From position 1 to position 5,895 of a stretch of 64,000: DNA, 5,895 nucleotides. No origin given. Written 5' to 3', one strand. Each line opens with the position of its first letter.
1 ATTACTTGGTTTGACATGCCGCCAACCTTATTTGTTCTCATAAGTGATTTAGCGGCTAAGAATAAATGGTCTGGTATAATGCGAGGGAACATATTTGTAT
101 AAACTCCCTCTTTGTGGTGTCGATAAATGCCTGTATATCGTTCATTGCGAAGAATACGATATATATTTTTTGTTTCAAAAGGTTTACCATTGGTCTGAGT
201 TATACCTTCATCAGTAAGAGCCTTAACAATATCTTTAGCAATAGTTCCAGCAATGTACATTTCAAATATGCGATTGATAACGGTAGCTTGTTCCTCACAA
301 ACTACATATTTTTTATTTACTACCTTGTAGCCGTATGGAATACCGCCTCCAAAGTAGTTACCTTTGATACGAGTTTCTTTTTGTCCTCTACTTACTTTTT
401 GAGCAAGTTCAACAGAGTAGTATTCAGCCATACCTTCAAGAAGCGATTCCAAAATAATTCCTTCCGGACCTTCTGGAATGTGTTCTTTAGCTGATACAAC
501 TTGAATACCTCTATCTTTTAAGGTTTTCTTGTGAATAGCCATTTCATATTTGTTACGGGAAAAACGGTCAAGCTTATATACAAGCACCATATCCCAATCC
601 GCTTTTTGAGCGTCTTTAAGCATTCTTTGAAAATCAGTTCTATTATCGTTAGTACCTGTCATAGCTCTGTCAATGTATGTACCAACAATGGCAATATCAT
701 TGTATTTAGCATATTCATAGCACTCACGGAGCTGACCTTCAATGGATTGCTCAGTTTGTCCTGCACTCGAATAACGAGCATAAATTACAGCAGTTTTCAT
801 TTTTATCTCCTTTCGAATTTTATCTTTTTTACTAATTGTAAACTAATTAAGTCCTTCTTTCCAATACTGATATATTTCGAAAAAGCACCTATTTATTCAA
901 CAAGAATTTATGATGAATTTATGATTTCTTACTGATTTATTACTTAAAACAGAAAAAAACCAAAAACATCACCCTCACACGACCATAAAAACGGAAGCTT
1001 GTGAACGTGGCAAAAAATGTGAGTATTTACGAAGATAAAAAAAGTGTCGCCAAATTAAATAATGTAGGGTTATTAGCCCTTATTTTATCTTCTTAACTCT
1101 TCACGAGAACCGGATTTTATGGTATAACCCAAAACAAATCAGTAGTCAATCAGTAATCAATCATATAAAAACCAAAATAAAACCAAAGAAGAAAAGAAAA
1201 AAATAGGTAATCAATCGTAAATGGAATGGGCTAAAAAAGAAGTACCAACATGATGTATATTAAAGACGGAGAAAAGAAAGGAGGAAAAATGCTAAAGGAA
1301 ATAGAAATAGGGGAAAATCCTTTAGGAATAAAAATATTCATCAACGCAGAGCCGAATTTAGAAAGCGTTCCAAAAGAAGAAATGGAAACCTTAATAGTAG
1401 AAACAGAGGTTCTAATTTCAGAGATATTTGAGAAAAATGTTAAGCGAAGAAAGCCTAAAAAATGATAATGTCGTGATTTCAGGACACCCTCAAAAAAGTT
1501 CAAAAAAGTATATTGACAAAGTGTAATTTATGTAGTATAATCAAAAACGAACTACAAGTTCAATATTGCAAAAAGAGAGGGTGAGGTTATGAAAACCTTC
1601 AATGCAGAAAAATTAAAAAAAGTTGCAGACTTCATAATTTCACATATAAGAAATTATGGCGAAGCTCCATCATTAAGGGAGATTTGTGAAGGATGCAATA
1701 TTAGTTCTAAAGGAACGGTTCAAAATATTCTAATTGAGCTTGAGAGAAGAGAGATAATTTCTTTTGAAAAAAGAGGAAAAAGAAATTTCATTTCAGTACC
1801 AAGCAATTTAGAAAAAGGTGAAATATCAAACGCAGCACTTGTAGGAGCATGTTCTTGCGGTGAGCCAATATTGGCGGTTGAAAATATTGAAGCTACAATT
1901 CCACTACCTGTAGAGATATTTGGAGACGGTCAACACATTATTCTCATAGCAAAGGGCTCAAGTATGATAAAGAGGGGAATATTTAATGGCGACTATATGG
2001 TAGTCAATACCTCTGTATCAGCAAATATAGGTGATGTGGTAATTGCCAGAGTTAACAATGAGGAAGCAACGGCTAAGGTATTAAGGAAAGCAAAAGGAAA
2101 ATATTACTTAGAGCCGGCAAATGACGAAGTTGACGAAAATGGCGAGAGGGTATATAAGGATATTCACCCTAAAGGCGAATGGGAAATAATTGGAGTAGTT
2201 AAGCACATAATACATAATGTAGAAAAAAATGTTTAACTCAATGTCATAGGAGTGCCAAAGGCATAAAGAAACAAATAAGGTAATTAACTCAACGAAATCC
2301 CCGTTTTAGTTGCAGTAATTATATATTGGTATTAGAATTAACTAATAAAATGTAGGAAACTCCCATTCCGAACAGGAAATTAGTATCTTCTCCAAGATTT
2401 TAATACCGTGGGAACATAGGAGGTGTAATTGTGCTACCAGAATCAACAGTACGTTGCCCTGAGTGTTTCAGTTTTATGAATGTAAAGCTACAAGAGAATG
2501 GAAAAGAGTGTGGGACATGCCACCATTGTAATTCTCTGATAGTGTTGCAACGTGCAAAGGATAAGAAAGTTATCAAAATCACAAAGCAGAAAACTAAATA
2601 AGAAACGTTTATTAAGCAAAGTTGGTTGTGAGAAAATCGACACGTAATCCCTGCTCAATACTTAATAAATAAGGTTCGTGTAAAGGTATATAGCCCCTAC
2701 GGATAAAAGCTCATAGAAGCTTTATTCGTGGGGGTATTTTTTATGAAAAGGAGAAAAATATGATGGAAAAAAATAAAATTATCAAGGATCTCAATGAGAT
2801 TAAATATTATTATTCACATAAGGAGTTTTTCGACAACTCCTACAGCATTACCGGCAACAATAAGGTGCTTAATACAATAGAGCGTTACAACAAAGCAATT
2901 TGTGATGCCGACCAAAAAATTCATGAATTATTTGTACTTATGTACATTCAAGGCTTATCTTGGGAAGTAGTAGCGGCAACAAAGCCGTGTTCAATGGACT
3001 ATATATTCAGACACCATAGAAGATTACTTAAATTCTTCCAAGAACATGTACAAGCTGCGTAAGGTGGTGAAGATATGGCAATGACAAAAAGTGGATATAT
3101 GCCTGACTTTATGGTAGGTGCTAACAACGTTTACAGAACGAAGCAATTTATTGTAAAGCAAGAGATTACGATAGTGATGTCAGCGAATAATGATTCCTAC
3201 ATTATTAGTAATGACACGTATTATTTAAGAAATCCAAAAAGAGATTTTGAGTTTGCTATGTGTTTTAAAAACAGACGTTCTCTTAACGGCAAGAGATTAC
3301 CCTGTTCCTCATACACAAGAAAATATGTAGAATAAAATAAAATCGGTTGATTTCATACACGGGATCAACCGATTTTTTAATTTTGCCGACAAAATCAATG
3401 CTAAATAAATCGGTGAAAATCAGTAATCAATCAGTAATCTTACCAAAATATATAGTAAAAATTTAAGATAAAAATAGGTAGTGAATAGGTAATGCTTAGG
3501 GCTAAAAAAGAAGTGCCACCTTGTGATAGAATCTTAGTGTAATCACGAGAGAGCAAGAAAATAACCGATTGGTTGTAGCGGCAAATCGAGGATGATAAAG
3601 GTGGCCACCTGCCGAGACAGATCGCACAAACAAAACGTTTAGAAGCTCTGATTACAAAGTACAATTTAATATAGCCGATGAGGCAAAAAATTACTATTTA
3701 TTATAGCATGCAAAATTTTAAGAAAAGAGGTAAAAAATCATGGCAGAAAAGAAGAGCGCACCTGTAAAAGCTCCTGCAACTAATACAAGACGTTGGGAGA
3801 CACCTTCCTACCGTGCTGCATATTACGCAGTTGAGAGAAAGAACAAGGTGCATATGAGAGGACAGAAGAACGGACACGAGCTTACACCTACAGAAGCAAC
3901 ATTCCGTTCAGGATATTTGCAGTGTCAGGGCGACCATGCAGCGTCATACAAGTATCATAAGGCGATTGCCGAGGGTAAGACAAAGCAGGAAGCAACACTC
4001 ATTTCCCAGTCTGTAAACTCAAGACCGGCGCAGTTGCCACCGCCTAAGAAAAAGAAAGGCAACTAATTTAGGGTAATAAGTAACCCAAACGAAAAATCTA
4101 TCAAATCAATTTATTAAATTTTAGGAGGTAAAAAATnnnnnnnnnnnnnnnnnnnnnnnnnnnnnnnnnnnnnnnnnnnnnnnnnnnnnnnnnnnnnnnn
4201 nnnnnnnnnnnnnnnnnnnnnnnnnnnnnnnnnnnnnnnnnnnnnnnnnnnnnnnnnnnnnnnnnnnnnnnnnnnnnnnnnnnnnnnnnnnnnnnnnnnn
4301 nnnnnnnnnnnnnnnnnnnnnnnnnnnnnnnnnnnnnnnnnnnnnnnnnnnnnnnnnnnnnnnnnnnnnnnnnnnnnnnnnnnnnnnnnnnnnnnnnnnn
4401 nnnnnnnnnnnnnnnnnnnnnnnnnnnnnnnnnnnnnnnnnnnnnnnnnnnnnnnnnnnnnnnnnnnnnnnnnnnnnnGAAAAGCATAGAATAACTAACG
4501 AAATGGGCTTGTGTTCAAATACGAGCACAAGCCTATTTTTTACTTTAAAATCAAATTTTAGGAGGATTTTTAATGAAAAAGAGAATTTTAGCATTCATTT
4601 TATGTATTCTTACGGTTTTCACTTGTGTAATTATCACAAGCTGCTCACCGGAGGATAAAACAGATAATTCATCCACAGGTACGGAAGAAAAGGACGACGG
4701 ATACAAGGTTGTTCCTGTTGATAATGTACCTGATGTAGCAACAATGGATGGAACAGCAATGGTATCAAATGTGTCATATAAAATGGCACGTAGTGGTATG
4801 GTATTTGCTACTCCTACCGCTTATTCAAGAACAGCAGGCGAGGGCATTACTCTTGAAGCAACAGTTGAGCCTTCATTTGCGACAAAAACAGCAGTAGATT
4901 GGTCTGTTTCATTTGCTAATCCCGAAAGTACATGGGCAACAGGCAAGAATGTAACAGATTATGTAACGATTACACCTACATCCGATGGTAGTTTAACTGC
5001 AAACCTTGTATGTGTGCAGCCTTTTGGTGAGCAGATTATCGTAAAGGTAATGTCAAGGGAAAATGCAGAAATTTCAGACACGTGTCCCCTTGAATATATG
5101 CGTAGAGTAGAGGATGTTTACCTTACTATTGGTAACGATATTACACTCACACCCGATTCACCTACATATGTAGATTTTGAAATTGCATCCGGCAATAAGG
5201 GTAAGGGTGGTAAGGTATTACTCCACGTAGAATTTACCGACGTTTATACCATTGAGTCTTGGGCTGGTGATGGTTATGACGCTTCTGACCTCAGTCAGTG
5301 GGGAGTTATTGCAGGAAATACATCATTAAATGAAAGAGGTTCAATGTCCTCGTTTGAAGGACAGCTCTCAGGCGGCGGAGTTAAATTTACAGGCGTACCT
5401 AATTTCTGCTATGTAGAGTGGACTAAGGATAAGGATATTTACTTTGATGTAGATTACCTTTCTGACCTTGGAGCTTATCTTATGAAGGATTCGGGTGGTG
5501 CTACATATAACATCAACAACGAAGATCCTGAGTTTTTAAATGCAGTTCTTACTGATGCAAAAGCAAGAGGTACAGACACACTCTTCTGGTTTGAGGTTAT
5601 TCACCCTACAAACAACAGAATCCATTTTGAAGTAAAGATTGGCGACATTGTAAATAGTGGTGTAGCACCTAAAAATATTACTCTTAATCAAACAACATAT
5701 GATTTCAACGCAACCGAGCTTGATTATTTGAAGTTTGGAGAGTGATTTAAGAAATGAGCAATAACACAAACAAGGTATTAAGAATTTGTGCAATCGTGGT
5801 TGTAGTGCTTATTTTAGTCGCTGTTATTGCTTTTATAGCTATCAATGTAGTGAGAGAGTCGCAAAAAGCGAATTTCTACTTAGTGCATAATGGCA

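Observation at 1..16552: Large integrated element with HUH Rep and membrane NTPase but no capsid, terminase or tail genes: inovirus-like prophage of unusual size and regulation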

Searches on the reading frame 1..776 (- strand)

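Call 9: search_protein_families(library=pfam, max_evalue=0.01, proteins=[window:1-776:-])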
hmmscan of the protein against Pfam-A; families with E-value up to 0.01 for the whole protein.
window:1-776:- (258 aa): 3 families
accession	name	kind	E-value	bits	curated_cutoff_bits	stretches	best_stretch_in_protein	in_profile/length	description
PF00239.26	Resolvase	-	2.7e-26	92.8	23.3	1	1-140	6-144/145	Resolvase, N terminal domain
PF07508.19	Recombinase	-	8.4e-20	71.4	21.1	1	161-249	1-102/102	Recombinase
PF12099.14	DUF3575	-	0.0026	17.5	21.1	1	118-161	92-132/177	Protein of unknown function (DUF3575)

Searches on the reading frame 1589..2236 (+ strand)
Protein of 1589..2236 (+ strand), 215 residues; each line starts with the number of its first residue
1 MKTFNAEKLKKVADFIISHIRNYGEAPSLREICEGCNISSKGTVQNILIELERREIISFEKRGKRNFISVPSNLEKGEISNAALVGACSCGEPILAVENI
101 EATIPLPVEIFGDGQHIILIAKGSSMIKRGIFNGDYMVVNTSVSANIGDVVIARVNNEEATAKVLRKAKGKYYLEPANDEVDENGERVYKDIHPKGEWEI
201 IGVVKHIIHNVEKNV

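Call 9: search_protein_families(library=pfam, max_evalue=0.01, proteins=[window:1589-2236:+])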
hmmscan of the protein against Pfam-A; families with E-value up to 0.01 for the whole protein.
window:1589-2236:+ (215 aa): 2 families
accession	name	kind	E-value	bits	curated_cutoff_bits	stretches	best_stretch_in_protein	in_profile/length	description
PF00717.28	Peptidase_S24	-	3e-22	78.9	23.3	1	84-204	2-115/116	Peptidase S24-like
PF01726.22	LexA_DNA_bind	-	1.8e-06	28.1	23.7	1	10-59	9-58/65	LexA DNA binding domain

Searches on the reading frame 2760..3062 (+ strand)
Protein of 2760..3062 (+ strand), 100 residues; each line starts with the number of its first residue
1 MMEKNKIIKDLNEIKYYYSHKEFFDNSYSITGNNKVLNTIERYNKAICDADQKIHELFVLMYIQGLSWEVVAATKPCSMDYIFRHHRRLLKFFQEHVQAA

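Call 9: search_protein_families(library=pfam, max_evalue=0.01, proteins=[window:2760-3062:+])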
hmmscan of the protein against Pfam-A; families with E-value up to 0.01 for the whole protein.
window:2760-3062:+ (100 aa): 1 family
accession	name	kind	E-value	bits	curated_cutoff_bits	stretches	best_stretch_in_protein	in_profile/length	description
PF11495.14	Regulator_TrmB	-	0.00029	20.6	22.2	1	5-98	65-162/233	Archaeal transcriptional regulator TrmB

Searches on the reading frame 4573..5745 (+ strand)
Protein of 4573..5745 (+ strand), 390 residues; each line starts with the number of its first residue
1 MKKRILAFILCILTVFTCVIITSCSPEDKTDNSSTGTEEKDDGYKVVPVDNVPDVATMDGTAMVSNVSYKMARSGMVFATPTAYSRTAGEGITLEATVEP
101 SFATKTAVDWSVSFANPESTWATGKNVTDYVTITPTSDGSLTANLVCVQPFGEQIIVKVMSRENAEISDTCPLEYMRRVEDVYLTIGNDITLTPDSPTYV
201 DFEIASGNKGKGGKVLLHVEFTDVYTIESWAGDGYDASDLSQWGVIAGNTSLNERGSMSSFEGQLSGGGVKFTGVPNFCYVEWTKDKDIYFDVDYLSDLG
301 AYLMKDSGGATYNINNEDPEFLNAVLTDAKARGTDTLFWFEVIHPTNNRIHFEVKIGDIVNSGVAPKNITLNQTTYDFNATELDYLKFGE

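Call 9: search_protein_families(library=pfam, max_evalue=0.01, proteins=[window:4573-5745:+])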
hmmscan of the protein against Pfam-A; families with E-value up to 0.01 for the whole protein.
window:4573-5745:+ (390 aa): 0 families

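Call 12: search_protein_families(library=phrogs, max_evalue=0.01, proteins=[window:4573-5745:+])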
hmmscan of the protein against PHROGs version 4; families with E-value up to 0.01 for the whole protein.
window:4573-5745:+ (390 aa): 2 families
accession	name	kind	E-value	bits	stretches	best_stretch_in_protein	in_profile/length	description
phrog_806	-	unknown function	0.0015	19.6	1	1-41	1-48/187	-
phrog_215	-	head and packaging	0.0047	17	1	75-148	311-391/491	structural protein with Ig domain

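Call 100: search_protein_families(library=padloc, max_evalue=0.001, proteins=[window:4573-5745:+])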
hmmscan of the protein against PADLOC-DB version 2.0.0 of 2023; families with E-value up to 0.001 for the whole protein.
window:4573-5745:+ (390 aa): 0 families
